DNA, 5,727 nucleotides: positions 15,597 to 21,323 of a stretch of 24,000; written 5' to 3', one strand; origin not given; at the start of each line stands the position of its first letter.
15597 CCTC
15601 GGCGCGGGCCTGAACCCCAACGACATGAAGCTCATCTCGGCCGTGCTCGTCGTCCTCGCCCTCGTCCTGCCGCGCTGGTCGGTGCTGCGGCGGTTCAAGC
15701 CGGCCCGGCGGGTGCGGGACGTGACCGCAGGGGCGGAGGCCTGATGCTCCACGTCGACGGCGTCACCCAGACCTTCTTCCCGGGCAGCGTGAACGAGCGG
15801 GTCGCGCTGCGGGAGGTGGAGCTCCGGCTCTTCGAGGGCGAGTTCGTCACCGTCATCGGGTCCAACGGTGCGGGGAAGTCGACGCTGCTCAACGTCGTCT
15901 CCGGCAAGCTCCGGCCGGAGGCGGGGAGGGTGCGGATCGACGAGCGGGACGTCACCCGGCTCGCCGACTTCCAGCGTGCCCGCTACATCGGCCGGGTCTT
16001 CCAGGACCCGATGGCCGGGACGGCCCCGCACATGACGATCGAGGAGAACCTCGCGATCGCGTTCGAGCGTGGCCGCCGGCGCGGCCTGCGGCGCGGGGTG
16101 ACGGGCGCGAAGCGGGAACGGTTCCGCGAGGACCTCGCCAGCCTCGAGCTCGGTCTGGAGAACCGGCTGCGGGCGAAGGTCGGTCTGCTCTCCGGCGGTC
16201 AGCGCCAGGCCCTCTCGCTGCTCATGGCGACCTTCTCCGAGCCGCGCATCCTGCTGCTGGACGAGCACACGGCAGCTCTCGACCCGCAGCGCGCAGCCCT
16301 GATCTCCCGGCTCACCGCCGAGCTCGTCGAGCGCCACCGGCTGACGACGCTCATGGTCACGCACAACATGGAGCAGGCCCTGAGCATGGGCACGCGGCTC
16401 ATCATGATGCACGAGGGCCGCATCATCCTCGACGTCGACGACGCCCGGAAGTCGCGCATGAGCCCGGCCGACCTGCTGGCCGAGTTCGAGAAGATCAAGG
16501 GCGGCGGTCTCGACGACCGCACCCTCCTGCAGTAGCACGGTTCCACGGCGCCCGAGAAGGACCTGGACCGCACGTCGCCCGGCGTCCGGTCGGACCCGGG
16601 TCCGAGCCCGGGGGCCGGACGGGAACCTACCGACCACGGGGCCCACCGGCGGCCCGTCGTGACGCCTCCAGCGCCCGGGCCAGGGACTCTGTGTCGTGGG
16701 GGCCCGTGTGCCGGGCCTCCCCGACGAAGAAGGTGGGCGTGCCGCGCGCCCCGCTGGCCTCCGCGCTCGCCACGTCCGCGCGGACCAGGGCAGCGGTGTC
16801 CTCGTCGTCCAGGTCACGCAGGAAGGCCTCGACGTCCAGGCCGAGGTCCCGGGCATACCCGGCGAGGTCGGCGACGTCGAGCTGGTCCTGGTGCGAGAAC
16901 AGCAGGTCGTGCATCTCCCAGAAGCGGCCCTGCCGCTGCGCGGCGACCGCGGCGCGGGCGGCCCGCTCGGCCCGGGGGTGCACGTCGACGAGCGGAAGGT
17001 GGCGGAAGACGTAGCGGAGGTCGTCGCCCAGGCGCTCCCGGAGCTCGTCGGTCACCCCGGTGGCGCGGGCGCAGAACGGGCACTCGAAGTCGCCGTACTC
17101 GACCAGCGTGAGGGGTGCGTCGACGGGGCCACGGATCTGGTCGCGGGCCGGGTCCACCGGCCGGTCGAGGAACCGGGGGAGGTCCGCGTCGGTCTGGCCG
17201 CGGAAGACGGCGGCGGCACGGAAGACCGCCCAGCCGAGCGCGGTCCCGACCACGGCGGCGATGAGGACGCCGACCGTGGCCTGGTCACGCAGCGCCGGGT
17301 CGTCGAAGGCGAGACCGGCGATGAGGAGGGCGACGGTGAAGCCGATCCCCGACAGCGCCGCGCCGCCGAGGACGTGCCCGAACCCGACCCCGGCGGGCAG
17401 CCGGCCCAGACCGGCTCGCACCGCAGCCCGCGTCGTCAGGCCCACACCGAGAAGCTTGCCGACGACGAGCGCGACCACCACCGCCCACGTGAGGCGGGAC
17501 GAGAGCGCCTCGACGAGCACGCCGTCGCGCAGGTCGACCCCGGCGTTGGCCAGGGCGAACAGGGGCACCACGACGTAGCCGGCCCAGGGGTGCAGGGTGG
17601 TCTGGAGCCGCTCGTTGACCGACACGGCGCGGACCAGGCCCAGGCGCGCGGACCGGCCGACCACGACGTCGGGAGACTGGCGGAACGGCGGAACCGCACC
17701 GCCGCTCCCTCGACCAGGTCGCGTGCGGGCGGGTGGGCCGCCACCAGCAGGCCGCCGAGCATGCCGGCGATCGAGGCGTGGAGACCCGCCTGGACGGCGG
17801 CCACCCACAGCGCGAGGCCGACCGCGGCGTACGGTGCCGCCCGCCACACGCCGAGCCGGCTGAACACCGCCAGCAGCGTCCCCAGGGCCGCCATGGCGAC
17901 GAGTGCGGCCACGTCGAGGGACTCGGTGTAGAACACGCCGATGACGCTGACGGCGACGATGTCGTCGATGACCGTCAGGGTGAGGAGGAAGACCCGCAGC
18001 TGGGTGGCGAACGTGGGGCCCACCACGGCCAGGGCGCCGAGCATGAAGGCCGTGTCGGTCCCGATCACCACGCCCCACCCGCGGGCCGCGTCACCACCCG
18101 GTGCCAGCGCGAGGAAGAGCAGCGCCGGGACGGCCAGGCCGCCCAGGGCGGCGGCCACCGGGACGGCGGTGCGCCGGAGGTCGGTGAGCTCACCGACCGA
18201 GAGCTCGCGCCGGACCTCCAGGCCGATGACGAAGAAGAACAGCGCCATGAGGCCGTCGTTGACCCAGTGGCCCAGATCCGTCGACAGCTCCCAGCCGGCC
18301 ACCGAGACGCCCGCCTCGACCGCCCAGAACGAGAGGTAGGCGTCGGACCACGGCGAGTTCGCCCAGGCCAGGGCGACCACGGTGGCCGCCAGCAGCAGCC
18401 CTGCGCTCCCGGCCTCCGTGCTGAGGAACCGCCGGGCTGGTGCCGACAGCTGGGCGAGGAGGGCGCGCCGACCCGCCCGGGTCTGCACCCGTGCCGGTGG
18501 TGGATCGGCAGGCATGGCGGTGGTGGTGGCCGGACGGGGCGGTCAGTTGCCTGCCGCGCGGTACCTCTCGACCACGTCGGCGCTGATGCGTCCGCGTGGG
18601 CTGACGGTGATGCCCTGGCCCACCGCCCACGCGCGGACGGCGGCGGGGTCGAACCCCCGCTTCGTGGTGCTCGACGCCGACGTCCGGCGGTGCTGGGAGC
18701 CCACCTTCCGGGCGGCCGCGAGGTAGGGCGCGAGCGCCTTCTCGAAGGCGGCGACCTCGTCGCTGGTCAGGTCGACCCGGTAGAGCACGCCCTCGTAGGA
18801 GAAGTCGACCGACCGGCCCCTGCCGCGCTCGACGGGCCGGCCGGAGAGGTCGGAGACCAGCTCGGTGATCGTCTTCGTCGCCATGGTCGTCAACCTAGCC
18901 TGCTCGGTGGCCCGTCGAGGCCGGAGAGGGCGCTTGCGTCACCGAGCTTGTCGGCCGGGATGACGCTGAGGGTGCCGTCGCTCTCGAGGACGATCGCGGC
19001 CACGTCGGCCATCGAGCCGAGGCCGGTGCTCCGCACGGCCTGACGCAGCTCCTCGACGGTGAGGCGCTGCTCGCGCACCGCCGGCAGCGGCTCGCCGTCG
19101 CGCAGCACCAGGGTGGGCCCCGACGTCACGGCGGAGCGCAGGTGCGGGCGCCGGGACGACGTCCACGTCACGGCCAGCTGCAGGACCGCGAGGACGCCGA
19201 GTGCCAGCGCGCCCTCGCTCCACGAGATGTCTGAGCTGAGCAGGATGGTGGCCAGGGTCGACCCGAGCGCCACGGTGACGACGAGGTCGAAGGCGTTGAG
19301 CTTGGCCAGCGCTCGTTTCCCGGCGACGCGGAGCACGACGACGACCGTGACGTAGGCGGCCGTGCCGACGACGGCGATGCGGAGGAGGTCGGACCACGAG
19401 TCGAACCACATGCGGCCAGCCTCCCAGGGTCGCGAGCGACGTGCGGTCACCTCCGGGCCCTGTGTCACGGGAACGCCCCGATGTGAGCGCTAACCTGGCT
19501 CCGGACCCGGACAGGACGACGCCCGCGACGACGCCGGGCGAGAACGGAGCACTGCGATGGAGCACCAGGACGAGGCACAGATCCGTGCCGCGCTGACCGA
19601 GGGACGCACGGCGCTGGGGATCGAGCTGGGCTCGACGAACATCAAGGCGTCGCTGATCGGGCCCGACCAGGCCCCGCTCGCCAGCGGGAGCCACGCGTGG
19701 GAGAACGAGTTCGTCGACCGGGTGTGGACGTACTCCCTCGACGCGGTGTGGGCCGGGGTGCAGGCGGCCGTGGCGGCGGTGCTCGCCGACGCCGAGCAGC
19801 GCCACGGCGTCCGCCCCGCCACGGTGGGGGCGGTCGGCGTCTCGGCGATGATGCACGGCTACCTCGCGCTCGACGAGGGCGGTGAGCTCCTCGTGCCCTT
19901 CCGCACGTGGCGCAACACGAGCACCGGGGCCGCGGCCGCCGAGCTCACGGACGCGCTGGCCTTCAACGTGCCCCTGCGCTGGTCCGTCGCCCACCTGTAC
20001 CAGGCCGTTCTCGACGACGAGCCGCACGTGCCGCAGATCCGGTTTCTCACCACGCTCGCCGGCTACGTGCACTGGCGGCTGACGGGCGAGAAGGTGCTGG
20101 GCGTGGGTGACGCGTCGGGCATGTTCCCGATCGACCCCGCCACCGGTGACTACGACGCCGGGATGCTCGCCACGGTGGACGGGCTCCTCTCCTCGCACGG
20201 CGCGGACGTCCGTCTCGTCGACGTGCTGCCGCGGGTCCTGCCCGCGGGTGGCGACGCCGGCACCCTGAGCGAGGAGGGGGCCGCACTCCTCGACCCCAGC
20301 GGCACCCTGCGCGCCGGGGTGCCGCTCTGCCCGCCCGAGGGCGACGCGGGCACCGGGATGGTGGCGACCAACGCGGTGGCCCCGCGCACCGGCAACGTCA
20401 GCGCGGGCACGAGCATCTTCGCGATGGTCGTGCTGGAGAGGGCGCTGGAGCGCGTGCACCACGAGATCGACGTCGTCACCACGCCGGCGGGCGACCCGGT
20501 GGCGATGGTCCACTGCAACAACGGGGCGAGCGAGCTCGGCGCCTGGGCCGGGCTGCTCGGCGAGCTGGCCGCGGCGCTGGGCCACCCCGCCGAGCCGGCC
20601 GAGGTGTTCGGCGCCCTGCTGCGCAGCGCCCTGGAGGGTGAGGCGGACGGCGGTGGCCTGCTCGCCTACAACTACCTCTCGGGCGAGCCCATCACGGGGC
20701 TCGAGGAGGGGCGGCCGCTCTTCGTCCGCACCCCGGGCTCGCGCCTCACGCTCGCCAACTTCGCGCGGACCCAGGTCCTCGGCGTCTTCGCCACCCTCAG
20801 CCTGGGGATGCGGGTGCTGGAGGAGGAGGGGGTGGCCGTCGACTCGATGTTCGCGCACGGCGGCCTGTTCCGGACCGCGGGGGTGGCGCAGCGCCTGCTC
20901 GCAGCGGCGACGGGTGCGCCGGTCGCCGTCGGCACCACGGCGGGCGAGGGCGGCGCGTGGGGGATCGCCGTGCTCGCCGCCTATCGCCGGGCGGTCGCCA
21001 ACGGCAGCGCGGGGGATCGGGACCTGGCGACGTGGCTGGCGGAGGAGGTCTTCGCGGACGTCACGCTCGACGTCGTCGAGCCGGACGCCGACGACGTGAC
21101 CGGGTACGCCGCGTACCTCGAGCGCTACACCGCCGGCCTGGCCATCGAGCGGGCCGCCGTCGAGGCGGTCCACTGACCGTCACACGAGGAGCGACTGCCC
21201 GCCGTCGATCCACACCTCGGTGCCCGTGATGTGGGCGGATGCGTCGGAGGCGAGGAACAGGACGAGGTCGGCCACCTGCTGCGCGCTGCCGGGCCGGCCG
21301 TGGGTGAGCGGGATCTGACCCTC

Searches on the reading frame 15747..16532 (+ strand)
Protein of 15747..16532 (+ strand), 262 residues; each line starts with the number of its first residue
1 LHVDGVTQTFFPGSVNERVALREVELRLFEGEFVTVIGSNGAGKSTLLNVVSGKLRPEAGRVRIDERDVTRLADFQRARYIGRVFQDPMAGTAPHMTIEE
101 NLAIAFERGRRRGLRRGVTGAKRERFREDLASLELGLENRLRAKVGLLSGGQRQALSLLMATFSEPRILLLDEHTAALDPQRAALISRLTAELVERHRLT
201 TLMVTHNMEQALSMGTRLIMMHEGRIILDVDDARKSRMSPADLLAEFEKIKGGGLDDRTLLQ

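Call 40: search_protein_families(library=pfam, proteins=[window:15747-16532:+], max_evalue=0.001)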
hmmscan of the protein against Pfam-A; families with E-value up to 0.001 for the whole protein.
window:15747-16532:+ (262 aa): 4 families
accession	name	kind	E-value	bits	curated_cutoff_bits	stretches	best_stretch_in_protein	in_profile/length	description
PF00005.33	ABC_tran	-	9.6e-30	104.4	25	1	21-176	1-137/137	ABC transporter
PF02463.25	SMC_N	-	1.3e-08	34.9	40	1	28-214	21-205/220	RecF/RecN/SMC N terminal domain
PF13304.12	AAA_21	-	2.3e-06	28.4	27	1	62-208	146-300/304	AAA domain, putative AbiEii toxin, Type IV TA system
PF03193.22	RsgA_GTPase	-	0.00022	21.6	30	1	16-63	92-138/174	RsgA GTPase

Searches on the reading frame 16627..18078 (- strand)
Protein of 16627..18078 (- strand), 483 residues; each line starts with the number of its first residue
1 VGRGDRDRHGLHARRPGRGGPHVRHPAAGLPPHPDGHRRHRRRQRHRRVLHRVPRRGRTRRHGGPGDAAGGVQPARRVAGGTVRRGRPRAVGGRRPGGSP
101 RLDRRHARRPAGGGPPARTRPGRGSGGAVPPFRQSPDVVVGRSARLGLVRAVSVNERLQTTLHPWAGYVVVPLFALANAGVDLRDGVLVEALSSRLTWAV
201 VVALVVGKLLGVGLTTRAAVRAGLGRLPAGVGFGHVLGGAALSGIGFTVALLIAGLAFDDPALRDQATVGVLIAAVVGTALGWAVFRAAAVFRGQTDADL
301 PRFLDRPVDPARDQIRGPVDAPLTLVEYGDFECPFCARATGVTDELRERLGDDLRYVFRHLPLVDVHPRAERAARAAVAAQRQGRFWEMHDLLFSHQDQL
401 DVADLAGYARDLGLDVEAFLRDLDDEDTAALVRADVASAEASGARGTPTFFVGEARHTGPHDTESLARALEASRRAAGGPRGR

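Call 40: search_protein_families(library=pfam, proteins=[window:16627-18078:-], max_evalue=0.001)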
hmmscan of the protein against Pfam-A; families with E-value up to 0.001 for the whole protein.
window:16627-18078:- (483 aa): 3 families
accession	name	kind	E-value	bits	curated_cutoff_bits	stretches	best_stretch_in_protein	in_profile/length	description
PF06965.17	Na_H_antiport_1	-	1.6e-39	136.3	23.5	1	153-285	242-373/374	Na+/H+ antiporter 1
PF13462.12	Thioredoxin_4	-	6.3e-22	79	23.2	1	315-471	7-164/165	Thioredoxin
PF01323.26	DSBA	-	1.3e-19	71.2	25.6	1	324-470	1-190/191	DSBA-like thioredoxin domain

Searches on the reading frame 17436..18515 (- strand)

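Call 40: search_protein_families(library=pfam, proteins=[window:17436-18515:-], max_evalue=0.001)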
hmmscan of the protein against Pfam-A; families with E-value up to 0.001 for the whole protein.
window:17436-18515:- (359 aa): 1 family
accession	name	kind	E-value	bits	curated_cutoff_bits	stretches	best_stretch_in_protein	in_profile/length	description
PF06965.17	Na_H_antiport_1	-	8.8e-83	278.7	23.5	1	29-263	2-236/374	Na+/H+ antiporter 1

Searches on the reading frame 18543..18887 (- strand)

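Call 40: search_protein_families(library=pfam, proteins=[window:18543-18887:-], max_evalue=0.001)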
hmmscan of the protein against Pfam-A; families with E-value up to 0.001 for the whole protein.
window:18543-18887:- (114 aa): 2 families
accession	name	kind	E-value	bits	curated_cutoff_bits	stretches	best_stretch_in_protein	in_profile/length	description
PF11774.14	Lsr2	-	5.1e-18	64.9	29.6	1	2-63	1-58/58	Lsr2 dimerization domain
PF23359.1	Lsr2_DNA-bd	-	2.2e-14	53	26.9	1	80-112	5-37/37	Lsr2 DNA-binding domain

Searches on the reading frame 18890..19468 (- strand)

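Call 40: search_protein_families(library=pfam, proteins=[window:18890-19468:-], max_evalue=0.001)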
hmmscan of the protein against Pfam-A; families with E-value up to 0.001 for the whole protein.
window:18890-19468:- (192 aa): 2 families
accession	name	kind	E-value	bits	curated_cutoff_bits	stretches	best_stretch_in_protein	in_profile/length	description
PF04239.17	DUF421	-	4.1e-09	36.4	23.6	1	109-174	5-71/129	YetF C-terminal domain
PF20730.2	YetF_N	-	2.8e-07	30.7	26.5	1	38-102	11-75/76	YetF N-terminal transmembrane domain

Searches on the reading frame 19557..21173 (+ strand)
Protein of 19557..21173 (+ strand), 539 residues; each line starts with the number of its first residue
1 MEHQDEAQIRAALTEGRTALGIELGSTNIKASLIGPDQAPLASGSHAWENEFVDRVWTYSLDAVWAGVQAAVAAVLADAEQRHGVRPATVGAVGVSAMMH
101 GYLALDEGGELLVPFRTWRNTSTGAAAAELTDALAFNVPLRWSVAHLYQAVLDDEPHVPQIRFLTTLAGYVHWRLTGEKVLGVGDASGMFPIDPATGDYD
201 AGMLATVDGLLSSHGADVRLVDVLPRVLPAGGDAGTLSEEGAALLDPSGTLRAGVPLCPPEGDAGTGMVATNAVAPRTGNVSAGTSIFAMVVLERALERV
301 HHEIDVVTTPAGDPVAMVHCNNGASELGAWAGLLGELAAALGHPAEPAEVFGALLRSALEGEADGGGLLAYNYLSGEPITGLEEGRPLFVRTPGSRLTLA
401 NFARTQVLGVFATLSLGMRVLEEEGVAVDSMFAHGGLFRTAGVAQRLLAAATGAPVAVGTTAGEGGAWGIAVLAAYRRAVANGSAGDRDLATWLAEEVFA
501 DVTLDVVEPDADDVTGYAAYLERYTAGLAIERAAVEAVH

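Call 40: search_protein_families(library=pfam, proteins=[window:19557-21173:+], max_evalue=0.001)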
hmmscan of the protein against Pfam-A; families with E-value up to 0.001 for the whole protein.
window:19557-21173:+ (539 aa): 2 families
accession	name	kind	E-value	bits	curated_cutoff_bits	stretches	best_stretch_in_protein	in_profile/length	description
PF02782.22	FGGY_C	-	6.7e-32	111.3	27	1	280-476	2-196/198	FGGY family of carbohydrate kinases, C-terminal domain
PF00370.27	FGGY_N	-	6.8e-15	55.8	28.8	1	19-245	2-224/245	FGGY family of carbohydrate kinases, N-terminal domain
